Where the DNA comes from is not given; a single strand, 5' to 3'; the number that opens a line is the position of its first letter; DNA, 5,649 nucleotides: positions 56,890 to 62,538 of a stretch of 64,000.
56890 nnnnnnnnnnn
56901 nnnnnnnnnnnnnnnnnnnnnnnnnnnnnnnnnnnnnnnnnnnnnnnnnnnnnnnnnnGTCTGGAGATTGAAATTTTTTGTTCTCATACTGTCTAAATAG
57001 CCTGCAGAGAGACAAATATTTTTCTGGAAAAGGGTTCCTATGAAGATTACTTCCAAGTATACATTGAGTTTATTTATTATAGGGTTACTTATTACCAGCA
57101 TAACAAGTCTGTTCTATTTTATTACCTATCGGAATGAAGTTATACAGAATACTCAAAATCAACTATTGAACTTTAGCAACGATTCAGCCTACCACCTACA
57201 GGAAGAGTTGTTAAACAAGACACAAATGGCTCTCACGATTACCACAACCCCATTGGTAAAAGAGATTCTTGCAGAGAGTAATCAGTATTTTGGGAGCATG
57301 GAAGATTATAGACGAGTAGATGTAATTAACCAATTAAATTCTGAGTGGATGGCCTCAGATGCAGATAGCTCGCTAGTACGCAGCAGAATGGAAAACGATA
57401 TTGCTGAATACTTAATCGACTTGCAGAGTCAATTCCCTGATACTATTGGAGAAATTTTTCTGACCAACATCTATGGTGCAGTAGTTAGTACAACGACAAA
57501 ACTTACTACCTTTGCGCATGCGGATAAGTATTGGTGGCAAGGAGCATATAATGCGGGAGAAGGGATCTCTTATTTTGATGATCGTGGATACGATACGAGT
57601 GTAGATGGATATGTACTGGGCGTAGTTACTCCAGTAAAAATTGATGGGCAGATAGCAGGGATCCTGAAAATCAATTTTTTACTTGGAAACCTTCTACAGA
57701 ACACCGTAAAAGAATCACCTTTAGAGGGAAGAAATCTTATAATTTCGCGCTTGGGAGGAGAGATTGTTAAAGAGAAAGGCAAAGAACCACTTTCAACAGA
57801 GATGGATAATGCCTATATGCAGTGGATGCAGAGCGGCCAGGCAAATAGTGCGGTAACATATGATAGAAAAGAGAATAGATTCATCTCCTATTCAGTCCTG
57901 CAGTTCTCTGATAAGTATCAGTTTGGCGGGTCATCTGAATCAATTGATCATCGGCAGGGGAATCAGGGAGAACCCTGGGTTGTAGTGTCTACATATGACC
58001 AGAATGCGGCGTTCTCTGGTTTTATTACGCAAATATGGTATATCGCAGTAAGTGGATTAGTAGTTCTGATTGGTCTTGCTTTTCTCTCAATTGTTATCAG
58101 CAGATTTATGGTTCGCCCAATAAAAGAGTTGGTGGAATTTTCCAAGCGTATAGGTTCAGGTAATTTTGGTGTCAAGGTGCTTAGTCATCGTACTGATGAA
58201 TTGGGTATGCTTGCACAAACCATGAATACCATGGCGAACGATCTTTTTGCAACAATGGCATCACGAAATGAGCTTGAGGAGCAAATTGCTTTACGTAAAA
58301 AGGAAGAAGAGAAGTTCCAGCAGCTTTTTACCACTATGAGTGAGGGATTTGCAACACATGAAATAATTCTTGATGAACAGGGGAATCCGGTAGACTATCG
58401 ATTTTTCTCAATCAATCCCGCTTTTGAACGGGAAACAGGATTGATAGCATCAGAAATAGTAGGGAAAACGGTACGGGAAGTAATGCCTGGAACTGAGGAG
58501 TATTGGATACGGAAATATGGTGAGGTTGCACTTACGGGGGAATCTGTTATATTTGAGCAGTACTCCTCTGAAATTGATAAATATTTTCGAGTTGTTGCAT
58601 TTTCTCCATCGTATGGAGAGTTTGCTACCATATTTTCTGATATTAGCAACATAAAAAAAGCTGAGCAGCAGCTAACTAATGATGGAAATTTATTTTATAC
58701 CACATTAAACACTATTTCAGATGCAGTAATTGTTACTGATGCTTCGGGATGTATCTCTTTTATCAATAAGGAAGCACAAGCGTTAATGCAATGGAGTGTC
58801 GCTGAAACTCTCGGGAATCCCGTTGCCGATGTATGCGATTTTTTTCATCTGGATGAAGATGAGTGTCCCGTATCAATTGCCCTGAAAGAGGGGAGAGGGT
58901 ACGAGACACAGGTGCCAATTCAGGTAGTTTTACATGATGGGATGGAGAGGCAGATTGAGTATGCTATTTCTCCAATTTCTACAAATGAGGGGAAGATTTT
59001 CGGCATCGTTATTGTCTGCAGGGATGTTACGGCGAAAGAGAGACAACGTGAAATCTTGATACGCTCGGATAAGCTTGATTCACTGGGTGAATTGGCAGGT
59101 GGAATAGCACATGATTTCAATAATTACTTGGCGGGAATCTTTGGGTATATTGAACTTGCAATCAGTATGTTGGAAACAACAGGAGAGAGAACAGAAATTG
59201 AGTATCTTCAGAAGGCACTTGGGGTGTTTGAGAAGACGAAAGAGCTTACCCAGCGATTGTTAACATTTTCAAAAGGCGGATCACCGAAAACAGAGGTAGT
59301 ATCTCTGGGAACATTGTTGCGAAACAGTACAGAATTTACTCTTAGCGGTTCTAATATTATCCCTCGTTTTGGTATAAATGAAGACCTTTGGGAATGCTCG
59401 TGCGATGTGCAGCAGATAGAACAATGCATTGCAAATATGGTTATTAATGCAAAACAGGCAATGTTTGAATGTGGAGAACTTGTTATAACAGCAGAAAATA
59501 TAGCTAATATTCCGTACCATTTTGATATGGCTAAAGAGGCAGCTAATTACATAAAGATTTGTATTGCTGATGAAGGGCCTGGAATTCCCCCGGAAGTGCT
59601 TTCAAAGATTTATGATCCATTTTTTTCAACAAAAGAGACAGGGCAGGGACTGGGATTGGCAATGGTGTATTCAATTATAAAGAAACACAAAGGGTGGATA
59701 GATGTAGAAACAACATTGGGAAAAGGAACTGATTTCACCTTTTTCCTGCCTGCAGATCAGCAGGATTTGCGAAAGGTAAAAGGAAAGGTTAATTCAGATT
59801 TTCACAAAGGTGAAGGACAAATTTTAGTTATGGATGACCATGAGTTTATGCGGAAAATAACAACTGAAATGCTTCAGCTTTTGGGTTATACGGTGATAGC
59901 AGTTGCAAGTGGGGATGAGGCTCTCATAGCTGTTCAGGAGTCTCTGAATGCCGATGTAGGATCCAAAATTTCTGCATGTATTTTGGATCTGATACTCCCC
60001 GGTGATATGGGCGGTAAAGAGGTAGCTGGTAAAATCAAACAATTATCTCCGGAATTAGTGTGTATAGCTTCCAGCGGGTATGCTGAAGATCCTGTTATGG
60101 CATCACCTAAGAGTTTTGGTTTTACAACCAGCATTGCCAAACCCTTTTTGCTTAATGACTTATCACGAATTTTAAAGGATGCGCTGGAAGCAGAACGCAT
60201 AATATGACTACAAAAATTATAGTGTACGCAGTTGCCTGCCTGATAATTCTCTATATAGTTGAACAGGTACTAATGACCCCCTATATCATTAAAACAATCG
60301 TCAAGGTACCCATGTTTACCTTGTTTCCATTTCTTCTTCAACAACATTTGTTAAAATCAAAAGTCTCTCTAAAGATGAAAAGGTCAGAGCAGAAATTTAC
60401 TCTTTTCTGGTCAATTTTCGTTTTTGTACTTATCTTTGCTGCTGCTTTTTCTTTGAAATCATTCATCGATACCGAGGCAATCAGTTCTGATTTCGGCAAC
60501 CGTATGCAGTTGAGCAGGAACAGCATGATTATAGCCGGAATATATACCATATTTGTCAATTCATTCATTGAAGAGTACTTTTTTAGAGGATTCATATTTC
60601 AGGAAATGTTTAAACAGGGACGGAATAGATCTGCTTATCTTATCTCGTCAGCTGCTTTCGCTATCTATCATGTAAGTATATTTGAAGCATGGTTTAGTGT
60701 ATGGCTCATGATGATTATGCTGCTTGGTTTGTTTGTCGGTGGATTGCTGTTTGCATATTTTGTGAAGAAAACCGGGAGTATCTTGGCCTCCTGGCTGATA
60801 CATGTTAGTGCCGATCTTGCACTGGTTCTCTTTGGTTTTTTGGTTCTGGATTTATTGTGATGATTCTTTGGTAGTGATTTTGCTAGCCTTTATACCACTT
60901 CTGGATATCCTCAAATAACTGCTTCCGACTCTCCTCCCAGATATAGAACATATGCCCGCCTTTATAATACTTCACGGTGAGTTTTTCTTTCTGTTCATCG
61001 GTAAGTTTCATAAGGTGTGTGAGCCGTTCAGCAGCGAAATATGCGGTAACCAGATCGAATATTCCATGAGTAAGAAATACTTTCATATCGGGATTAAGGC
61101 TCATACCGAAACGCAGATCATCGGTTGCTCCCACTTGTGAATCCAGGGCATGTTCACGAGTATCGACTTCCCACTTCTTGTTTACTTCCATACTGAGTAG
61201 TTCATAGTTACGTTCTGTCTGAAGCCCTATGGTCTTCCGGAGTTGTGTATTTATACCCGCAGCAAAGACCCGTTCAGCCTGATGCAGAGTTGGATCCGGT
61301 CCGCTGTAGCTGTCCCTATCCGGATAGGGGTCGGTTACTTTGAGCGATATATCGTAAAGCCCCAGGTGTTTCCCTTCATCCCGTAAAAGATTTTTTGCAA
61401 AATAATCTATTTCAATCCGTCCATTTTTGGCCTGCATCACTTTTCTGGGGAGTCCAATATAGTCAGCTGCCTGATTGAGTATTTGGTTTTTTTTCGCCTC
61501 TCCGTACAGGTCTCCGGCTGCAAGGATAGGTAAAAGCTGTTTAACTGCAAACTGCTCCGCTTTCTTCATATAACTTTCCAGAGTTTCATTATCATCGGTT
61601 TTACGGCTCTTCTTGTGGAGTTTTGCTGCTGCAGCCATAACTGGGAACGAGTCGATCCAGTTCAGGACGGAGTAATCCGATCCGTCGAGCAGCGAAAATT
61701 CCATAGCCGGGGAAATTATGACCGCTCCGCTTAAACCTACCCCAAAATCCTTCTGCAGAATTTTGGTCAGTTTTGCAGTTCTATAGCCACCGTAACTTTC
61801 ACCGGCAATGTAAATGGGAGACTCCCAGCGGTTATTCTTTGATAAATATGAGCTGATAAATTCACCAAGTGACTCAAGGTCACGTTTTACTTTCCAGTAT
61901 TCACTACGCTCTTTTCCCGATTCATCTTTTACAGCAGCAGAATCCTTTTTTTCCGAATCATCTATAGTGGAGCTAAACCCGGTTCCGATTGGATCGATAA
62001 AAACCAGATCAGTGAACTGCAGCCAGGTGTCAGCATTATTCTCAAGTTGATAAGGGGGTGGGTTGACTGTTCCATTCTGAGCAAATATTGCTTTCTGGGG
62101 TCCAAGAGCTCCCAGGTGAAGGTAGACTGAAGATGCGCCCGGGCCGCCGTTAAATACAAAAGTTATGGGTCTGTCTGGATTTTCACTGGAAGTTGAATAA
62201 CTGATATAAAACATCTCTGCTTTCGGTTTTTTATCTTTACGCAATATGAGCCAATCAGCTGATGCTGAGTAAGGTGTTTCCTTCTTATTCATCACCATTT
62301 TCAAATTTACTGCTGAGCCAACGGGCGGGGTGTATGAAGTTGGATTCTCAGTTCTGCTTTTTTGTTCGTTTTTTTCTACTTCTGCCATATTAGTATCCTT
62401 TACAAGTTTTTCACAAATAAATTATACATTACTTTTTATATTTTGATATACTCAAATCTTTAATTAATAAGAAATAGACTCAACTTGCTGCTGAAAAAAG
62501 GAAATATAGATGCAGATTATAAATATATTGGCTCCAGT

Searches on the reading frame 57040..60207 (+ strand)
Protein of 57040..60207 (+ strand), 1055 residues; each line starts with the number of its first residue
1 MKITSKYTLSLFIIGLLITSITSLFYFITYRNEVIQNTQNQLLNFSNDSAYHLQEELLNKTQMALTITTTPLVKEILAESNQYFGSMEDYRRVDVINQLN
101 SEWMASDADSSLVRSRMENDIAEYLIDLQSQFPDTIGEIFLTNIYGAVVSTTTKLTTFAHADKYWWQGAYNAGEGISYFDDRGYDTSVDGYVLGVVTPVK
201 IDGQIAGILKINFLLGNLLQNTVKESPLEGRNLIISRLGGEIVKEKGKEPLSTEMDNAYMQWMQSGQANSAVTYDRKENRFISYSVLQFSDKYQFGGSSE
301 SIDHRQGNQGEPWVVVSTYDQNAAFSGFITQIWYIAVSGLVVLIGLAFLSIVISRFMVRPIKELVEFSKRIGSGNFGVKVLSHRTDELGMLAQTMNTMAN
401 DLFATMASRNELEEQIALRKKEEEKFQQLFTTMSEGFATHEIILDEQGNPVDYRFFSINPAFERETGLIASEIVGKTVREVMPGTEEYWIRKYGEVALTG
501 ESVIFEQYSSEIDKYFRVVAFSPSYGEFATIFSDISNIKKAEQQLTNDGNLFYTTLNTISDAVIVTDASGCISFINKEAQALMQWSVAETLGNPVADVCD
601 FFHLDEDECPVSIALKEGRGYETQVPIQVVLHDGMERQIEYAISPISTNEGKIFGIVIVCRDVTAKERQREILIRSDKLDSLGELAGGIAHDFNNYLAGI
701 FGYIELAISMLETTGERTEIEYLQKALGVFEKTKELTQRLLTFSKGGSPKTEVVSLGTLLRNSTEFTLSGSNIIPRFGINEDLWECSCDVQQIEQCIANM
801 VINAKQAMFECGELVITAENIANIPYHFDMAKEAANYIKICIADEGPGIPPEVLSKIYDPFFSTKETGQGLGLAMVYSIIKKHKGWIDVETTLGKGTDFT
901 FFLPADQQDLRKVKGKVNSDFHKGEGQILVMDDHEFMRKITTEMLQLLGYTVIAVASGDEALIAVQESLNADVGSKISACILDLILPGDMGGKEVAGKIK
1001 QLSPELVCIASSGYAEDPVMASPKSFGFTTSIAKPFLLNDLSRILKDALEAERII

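Call 32: search_protein_families(library=pfam, proteins=[window:57040-60207:+], max_evalue=0.00001)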
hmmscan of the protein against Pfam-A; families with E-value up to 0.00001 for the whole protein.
window:57040-60207:+ (1055 aa): 7 families
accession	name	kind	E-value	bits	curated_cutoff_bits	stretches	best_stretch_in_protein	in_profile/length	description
PF02518.31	HATPase_c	-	1.4e-21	77.5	26.4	1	789-906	2-110/111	Histidine kinase-, DNA gyrase B-, and HSP90-like ATPase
PF00989.32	PAS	-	1.9e-13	50.8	22.6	1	553-663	4-113/113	PAS fold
PF13426.13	PAS_9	-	1.1e-12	48.6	27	1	560-665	1-103/103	PAS domain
PF00072.30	Response_reg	-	1.2e-12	48.4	30.2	1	928-1044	1-109/111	Response regulator receiver domain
PF08448.16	PAS_4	-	3.9e-12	46.8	23.1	1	556-667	1-109/110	PAS fold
PF00672.30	HAMP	-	5.5e-11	43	25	1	353-402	2-51/53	HAMP domain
PF13188.13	PAS_8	-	3.1e-09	36.8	21.8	0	551-605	2-53/65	PAS domain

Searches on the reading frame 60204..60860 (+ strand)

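Call 32: search_protein_families(library=pfam, proteins=[window:60204-60860:+], max_evalue=0.00001)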
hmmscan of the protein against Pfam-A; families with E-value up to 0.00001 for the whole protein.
window:60204-60860:+ (218 aa): 1 family
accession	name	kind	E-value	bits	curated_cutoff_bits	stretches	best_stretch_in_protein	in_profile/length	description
PF02517.21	Rce1-like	-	2e-17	63.7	22.4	1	108-205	4-92/93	Type II CAAX prenyl endopeptidase Rce1-like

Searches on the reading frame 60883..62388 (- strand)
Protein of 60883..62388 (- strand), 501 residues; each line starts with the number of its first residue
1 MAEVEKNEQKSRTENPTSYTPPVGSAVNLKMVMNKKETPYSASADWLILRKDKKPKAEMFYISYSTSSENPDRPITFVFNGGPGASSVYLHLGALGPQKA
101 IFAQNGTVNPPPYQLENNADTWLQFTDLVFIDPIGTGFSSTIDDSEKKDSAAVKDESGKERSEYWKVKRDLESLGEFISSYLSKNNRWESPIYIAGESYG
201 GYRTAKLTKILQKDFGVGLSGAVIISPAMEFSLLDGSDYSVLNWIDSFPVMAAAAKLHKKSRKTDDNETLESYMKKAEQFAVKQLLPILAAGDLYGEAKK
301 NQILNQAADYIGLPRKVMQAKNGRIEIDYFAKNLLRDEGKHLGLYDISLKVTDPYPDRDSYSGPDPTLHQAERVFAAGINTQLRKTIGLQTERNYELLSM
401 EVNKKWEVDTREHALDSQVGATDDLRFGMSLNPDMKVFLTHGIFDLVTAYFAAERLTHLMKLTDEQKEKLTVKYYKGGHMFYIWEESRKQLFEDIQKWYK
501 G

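Call 32: search_protein_families(library=pfam, proteins=[window:60883-62388:-], max_evalue=0.00001)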
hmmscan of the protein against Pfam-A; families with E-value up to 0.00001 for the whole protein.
window:60883-62388:- (501 aa): 1 family
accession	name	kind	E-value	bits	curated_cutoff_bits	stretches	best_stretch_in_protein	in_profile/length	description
PF00450.28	Peptidase_S10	-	3.8e-22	79.7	21.9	1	51-468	18-368/420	Serine carboxypeptidase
